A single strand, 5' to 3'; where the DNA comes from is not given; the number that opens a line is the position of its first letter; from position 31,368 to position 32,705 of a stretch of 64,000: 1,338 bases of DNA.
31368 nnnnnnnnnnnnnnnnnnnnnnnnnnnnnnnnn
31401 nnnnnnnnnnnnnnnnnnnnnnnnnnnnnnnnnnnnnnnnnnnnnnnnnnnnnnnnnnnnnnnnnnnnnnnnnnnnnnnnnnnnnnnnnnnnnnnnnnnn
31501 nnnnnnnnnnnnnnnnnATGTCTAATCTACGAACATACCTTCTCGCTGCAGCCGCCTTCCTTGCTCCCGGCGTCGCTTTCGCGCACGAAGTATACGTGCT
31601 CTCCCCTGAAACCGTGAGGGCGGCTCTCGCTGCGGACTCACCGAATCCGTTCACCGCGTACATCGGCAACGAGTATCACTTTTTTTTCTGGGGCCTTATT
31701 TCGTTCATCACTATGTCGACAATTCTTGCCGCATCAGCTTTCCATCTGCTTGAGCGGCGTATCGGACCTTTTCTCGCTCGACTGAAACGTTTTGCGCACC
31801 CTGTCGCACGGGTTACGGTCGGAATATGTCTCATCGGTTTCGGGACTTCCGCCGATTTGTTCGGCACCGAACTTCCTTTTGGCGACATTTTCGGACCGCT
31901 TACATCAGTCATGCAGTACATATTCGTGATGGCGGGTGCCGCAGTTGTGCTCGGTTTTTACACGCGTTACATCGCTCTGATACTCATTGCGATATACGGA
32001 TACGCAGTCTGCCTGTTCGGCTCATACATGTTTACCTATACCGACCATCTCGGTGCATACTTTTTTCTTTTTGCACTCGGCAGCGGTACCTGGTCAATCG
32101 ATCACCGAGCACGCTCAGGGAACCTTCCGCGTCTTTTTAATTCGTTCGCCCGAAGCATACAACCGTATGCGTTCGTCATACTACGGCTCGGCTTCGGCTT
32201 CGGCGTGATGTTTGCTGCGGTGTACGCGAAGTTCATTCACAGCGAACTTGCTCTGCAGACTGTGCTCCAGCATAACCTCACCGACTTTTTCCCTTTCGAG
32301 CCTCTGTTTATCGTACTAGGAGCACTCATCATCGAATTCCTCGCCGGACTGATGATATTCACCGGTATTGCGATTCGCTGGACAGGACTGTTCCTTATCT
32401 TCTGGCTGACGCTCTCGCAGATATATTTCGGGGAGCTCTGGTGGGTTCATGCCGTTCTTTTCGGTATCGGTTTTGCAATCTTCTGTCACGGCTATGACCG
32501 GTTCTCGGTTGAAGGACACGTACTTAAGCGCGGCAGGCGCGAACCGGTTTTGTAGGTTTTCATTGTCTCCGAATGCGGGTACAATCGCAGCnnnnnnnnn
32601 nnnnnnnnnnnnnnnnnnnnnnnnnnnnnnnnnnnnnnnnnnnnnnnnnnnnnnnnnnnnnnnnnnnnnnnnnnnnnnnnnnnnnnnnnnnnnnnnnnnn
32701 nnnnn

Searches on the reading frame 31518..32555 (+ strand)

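Call 22: search_protein_families(library=pfam, proteins=[window:31518-32555:+], max_evalue=0.01)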
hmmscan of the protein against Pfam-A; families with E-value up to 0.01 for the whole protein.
window:31518-32555:+ (345 aa): 1 family
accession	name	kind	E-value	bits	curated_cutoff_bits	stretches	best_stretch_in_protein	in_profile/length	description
PF07681.17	DoxX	-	3.9e-05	24.6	23.6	0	220-301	3-80/85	DoxX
